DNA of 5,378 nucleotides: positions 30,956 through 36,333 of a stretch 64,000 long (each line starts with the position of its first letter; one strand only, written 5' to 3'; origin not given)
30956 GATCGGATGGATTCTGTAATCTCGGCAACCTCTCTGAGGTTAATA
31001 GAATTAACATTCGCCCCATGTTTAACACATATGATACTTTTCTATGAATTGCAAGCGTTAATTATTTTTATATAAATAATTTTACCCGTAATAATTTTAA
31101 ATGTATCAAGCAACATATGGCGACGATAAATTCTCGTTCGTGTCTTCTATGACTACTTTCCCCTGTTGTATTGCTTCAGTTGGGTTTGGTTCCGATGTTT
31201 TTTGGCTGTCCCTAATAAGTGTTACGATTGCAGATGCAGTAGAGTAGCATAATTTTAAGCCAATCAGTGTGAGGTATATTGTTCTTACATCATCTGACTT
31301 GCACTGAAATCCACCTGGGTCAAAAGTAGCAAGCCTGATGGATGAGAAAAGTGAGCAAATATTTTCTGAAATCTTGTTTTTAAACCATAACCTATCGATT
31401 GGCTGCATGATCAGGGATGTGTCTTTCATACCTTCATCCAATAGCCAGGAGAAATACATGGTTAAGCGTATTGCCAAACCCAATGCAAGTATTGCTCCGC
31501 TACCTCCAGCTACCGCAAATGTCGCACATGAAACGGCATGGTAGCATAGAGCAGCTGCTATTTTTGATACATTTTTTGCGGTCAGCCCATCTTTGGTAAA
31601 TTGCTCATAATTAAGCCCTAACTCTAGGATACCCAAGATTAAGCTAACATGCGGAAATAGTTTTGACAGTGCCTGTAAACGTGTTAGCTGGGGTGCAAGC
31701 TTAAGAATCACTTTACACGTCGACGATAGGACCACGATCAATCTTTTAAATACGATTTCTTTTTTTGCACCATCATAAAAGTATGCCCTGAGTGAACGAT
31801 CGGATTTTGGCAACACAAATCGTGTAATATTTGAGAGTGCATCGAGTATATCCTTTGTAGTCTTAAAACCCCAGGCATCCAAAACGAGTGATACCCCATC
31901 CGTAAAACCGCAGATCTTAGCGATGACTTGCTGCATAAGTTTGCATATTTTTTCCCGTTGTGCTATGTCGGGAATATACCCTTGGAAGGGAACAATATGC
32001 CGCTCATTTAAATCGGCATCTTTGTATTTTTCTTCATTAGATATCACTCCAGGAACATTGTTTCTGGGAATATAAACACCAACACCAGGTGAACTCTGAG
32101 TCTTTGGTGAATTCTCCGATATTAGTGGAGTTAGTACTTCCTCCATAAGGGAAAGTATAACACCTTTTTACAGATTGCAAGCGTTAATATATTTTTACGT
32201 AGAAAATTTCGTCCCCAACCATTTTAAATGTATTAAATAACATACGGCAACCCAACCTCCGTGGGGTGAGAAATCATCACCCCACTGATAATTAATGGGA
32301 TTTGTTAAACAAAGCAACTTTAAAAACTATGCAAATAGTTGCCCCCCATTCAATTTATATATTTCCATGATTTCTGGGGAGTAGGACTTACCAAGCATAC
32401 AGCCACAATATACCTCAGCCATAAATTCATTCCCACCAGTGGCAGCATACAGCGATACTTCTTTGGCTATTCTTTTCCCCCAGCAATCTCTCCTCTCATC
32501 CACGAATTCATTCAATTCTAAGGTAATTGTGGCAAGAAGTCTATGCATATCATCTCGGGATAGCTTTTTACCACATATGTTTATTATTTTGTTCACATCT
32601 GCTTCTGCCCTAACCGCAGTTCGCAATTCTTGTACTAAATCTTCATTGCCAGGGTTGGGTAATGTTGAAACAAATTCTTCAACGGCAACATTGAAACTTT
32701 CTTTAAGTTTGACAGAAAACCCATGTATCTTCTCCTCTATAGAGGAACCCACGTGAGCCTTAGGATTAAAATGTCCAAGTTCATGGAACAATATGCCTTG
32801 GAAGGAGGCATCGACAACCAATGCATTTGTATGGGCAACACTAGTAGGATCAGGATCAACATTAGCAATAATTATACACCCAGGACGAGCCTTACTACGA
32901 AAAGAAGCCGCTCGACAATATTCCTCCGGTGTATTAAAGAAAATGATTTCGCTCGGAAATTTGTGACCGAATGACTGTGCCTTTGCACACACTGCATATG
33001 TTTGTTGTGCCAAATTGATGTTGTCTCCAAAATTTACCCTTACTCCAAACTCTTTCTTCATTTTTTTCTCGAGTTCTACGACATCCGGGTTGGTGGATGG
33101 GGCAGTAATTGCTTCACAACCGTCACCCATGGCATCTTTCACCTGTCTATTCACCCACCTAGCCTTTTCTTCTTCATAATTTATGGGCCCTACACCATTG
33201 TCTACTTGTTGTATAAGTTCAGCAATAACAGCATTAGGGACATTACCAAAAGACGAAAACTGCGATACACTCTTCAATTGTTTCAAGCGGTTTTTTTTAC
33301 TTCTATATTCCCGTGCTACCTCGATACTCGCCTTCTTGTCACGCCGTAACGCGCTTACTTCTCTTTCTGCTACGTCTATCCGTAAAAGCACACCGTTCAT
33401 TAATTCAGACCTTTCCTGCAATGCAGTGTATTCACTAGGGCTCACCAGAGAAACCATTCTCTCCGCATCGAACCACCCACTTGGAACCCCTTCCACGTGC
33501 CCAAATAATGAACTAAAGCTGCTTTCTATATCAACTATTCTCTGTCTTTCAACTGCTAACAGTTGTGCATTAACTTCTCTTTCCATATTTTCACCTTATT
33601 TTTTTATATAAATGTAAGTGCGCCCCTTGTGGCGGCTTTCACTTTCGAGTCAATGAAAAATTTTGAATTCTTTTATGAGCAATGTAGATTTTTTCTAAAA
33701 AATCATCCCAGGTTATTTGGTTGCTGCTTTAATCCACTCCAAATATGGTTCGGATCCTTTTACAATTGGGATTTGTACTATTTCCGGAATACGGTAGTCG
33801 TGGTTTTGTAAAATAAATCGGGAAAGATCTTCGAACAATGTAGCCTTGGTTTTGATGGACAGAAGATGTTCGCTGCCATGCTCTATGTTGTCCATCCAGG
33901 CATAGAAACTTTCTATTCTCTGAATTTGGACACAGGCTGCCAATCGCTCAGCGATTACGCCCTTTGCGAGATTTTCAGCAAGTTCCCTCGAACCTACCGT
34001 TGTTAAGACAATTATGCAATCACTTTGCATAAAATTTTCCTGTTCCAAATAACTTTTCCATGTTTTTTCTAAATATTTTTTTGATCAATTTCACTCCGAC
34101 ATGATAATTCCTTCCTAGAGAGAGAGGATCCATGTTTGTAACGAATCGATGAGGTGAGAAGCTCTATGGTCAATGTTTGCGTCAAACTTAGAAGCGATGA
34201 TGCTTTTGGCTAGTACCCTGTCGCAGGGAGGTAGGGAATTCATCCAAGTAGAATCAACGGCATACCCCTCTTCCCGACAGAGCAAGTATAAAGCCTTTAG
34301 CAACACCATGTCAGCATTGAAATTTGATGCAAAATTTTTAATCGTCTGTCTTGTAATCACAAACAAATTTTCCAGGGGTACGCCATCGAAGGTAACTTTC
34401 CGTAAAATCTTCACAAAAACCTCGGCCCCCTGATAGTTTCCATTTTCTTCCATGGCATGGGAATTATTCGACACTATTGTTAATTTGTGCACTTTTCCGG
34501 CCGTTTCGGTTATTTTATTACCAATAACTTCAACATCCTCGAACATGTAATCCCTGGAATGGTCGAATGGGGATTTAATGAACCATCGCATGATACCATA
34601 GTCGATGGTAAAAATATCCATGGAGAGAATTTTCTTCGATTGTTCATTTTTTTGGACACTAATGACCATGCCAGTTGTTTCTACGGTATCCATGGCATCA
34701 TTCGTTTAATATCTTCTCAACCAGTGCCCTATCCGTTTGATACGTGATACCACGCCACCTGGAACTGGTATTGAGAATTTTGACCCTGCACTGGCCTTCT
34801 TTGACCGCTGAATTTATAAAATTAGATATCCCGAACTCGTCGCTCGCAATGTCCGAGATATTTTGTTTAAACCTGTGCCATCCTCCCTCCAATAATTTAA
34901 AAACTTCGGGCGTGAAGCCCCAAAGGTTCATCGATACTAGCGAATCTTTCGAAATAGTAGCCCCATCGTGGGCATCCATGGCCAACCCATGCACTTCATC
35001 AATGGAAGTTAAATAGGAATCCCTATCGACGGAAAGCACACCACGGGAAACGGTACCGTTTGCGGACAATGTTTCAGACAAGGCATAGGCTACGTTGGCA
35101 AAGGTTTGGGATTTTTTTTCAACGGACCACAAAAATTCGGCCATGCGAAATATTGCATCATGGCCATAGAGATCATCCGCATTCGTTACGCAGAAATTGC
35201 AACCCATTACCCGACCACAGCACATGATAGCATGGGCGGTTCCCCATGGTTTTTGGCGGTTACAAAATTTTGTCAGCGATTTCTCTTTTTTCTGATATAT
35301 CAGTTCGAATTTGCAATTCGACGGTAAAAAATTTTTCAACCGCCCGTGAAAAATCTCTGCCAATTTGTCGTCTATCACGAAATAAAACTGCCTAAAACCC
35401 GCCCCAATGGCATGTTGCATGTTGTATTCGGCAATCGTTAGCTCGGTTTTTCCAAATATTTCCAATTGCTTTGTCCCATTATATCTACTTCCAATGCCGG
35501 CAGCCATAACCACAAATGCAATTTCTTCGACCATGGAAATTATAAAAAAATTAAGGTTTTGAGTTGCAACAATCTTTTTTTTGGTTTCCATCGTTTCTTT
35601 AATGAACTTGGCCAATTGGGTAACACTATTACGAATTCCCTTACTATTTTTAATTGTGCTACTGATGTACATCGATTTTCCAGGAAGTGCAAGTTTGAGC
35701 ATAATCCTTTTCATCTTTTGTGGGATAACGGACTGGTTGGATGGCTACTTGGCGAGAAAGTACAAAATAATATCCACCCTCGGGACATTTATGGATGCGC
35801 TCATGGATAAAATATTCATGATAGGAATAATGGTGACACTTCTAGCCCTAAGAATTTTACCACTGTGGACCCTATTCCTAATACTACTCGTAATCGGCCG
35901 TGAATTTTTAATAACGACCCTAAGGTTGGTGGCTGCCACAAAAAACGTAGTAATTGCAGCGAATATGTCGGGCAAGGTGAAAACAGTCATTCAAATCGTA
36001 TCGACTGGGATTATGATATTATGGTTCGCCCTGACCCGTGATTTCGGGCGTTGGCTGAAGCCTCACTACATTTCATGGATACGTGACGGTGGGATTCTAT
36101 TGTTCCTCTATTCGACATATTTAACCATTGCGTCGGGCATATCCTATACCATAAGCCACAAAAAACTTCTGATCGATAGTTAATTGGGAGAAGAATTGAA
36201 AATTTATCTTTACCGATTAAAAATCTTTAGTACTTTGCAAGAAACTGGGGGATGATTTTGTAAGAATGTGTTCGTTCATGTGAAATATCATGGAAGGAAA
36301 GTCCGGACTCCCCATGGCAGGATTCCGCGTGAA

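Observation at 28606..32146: Tandem triplicated family of Inc-like (bilobed hydrophobic hairpin) membrane proteins: candidate T3SS effectors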

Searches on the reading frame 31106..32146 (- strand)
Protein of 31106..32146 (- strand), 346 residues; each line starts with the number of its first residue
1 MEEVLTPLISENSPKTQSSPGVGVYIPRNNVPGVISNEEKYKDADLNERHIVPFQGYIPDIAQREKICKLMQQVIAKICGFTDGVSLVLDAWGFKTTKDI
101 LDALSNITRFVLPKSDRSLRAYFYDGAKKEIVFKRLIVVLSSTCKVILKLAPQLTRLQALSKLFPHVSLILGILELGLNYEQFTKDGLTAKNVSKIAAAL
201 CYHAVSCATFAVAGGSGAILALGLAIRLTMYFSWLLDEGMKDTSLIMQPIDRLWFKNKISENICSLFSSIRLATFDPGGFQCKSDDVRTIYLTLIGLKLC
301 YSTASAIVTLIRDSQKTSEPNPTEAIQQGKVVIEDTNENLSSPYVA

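Call 4: search_protein_families(library=pfam, proteins=[window:31106-32146:-], max_evalue=1)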
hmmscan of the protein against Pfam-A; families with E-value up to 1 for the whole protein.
window:31106-32146:- (346 aa): 0 families

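Call 40: search_protein_families(library=ncbifam, proteins=[window:31106-32146:-], max_evalue=0.1)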
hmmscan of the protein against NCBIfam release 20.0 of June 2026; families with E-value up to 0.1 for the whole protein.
window:31106-32146:- (346 aa): 0 families

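Call 73: search_protein_families(library=phrogs, proteins=[window:31106-32146:-], max_evalue=0.1)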
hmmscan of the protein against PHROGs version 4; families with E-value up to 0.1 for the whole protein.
window:31106-32146:- (346 aa): 0 families

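Call 74: search_protein_families(library=padloc, proteins=[window:31106-32146:-], max_evalue=0.1)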
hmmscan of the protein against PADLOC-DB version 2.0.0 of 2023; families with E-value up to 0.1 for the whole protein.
window:31106-32146:- (346 aa): 0 families

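Call 75: search_dna_similar(query=window:31106-32146:-, collection=plasmids, mode=protein, max_evalue=0.01, max_rows=10)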
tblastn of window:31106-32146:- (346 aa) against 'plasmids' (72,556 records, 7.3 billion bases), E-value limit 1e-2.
No match.

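Call 76: search_dna_similar(query=window:31106-32146:-, collection=phages, mode=protein, max_evalue=0.01, max_rows=10)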
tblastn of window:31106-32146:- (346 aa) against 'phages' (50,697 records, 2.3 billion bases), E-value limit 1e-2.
No match.

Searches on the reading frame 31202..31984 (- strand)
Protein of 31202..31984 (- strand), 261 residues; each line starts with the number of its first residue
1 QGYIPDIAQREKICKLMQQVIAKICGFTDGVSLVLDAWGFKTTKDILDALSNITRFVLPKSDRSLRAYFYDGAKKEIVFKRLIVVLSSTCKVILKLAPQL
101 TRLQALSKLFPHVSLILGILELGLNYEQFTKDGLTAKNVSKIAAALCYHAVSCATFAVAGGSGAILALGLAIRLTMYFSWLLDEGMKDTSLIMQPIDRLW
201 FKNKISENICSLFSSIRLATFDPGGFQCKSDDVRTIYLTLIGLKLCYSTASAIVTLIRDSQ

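Call 50: predict_structure(alignment_id=A5)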
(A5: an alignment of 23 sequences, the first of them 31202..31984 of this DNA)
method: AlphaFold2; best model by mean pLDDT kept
length: 261 residues; sequences in the alignment: 23
mean_pLDDT: 68.7   pTM: 0.44
mean pLDDT of the five models: 68.7, 67.5, 64.9, 60.1, 58.4
residues with pLDDT >= 90: 2; 70-90: 124; 50-70: 107; < 50: 28
segments of 3 or more residues with pLDDT < 50: 197-200, 204-206, 212-214, 216-228
pLDDT, mean of each block of 10 residues (from residue 1): 68 85 85 81 76 73 56 61 66 67 69 66 70 76 69 57 63 75 74 53 49 46 46 83 86 84 80
secondary structure, 60 per line:
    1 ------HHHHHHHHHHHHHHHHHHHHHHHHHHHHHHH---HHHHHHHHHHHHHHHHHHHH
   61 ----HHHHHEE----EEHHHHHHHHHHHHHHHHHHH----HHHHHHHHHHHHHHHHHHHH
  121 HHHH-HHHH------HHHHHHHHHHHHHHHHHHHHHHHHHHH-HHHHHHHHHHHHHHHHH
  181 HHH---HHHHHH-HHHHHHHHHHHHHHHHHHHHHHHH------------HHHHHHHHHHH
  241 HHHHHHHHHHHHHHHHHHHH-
elements in order: H7-37 H41-60 H65-69 H78-96 H101-124 H126-129 H136-162 H164-183 H187-192 H194-217 H230-260

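Call 60: fold_search(model_id=the predicted structure, library=pdb)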
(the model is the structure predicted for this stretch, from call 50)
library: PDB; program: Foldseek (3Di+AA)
matches with E <= 10: 263; with E <= 0.001: 0
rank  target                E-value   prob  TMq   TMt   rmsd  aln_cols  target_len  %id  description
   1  6h2f_A                4.8e-01  0.12  0.15  0.13  30.4       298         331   11  Structure of the pre-pore AhlB of the tripartite alpha-pore forming toxin, AHL, from Aeromonas hydrophila. (released 2019-07-10)
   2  6h2f_G                4.8e-01  0.09  0.13  0.10  28.8       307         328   11  Structure of the pre-pore AhlB of the tripartite alpha-pore forming toxin, AHL, from Aeromonas hydrophila. (released 2019-07-10)
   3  6h2f_C                7.6e-01  0.11  0.16  0.13  31.6       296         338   11  Structure of the pre-pore AhlB of the tripartite alpha-pore forming toxin, AHL, from Aeromonas hydrophila. (released 2019-07-10)
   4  6e9t_A                8.7e-01  0.41  0.29  0.32  20.7       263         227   12  DHF58 filament (released 2018-11-21)
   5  6grj_H                9.6e-01  0.08  0.15  0.12  27.5       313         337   12  Structure of the AhlB pore of the tripartite alpha-pore forming toxin, AHL, from Aeromonas hydrophila. (released 2019-07-03)
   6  6grj_E                9.6e-01  0.08  0.14  0.11  30.8       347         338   11  Structure of the AhlB pore of the tripartite alpha-pore forming toxin, AHL, from Aeromonas hydrophila. (released 2019-07-03)
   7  7sel_A                1.0e+00  0.10  0.16  0.08  22.2       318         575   12  E. coli MsbA in complex with LPS and inhibitor G7090 (compound 3) (released 2022-03-09)
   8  3wmf                  1.0e+00  0.09  0.17  0.10  19.9       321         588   13  Crystal structure of an inward-facing eukaryotic ABC multitrug transporter G277V/A278V/A279V mutant (released 2014-03-19)
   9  6grj_A                1.0e+00  0.08  0.15  0.12  27.6       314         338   11  Structure of the AhlB pore of the tripartite alpha-pore forming toxin, AHL, from Aeromonas hydrophila. (released 2019-07-03)
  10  8gix_D                1.1e+00  0.12  0.18  0.08  22.8       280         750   12  Chaetomium thermophilum Hir3 (released 2024-07-10)
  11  7shn_A                1.2e+00  0.21  0.23  0.11  23.9       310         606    9  Cryo-EM structure of oleoyl-CoA-bound human peroxisomal fatty acid transporter ABCD1 (released 2021-11-03)
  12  3wmg_A                1.4e+00  0.07  0.15  0.08  24.8       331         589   13  Crystal structure of an inward-facing eukaryotic ABC multidrug transporter G277V/A278V/A279V mutant in complex with an (released 2014-04-30)
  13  7sgr_A                1.5e+00  0.09  0.19  0.08  26.3       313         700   11  Structure of hemolysin A secretion system HlyB/D complex (released 2022-09-14)
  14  6a6n                  1.5e+00  0.07  0.15  0.09  26.1       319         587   13  Crystal structure of an inward-open apo state of the eukaryotic ABC multidrug transporter CmABCB1 (released 2019-01-16)
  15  8th8_C                1.5e+00  0.05  0.12  0.07  29.5       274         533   15  Linker domain of Nexin-dynein regulatory complex from Tetrahymena thermophila (released 2023-09-20)
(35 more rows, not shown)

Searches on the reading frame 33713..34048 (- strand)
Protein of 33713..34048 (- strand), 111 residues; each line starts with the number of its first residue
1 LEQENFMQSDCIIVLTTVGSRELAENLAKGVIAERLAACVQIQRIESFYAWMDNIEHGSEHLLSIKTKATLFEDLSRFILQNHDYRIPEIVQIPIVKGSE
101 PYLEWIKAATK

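Call 16: search_protein_families(library=pfam, proteins=[window:33713-34048:-], max_evalue=0.00001)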
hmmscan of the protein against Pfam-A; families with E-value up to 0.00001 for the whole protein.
window:33713-34048:- (111 aa): 1 family
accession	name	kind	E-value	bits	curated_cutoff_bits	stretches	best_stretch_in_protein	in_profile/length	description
PF03091.20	CutA1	-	2.9e-32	110.8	22.4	1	12-108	1-98/99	CutA1 divalent ion tolerance protein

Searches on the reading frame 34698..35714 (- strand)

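Call 16: search_protein_families(library=pfam, proteins=[window:34698-35714:-], max_evalue=0.00001)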
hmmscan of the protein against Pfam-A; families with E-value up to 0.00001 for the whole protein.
window:34698-35714:- (338 aa): 1 family
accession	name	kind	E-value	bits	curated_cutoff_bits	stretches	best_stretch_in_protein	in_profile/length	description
PF00483.29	NTP_transferase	-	4e-06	27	21.2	1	68-320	3-226/245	Nucleotidyl transferase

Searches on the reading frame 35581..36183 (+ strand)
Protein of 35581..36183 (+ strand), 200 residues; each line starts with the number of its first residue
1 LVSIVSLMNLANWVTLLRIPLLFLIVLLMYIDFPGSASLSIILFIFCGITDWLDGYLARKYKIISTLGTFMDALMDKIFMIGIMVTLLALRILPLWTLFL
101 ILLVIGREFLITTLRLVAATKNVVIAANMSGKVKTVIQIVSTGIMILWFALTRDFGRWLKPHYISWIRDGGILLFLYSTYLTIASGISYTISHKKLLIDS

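Call 62: search_protein_families(library=pfam, proteins=[window:35581-36183:+], max_evalue=0.00001)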
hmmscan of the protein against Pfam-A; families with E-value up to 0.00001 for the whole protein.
window:35581-36183:+ (200 aa): 1 family
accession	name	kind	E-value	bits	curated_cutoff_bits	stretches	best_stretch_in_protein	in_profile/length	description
PF01066.26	CDP-OH_P_transf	-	3.2e-32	112.5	22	1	8-149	1-137/152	CDP-alcohol phosphatidyltransferase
